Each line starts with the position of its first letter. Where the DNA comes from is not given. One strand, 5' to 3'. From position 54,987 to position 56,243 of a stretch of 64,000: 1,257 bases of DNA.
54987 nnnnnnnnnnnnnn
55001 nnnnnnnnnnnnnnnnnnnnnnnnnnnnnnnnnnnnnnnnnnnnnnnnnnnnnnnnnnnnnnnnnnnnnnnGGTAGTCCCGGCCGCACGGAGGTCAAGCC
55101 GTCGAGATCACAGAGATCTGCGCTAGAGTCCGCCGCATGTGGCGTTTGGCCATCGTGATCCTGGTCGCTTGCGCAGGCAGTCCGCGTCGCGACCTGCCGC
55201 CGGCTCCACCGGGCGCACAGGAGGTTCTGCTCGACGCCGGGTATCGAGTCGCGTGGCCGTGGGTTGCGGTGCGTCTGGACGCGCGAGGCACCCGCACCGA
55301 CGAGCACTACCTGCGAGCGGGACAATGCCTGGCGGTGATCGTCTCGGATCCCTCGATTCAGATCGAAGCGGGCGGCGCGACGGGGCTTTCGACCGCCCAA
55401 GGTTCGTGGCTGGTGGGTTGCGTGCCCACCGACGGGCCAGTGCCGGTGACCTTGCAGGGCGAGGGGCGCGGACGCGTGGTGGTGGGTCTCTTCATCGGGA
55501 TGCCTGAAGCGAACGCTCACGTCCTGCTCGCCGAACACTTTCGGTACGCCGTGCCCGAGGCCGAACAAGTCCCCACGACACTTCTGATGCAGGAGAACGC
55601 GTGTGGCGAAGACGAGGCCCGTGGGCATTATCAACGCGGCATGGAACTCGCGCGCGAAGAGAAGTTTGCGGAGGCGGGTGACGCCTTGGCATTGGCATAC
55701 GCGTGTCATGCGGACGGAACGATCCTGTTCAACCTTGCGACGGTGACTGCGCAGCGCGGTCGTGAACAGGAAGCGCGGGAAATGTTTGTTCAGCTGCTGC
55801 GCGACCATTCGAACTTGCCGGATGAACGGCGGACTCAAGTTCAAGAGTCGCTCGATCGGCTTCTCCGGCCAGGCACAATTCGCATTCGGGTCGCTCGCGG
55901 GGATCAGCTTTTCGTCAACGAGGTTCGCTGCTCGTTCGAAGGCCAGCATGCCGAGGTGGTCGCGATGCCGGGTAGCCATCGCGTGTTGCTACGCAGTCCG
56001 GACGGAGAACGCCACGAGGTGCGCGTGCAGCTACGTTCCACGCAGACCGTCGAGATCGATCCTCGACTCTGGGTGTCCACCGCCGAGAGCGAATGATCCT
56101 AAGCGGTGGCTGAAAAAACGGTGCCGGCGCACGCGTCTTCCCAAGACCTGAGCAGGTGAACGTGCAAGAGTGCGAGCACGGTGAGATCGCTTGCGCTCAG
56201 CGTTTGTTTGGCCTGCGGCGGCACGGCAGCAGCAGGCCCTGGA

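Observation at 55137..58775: Ser/Thr-kinase-linked lipoprotein paralog family with a near-identical 45-aa TPR-like block (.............)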

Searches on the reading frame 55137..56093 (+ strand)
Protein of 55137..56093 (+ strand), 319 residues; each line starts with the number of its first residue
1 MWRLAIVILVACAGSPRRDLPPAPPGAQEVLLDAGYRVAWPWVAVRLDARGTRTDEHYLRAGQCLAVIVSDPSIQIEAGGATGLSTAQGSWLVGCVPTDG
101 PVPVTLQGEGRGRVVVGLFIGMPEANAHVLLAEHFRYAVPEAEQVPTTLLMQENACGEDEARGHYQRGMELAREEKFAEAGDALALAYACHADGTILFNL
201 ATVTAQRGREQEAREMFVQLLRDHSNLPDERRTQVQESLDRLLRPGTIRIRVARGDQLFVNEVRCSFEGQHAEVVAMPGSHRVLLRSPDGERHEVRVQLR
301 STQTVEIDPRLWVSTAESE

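Call 4: search_protein_families(library=pfam, proteins=[window:55137-56093:+], max_evalue=1)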
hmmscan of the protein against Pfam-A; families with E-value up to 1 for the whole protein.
window:55137-56093:+ (319 aa): 5 families
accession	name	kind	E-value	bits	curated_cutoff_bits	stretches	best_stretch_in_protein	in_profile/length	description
PF13424.12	TPR_12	-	0.0031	18.1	30.1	1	183-221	25-72/77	Tetratricopeptide repeat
PF07719.23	TPR_2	-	0.022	15.3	27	0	196-222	3-29/34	Tetratricopeptide repeat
PF22792.1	DUF7012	-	0.082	13.4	27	1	267-292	33-58/62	Domain of unknown function (DUF7012)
PF14561.12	TPR_20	-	0.12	13.2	25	1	192-235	20-64/90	Tetratricopeptide repeat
PF13374.12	TPR_10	-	0.17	12.4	27.5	1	199-222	7-30/42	Tetratricopeptide repeat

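Call 57: search_protein_families(library=ncbifam, proteins=[window:55137-56093:+], max_evalue=0.01)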
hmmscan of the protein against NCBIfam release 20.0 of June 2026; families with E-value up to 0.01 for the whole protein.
window:55137-56093:+ (319 aa): 0 families
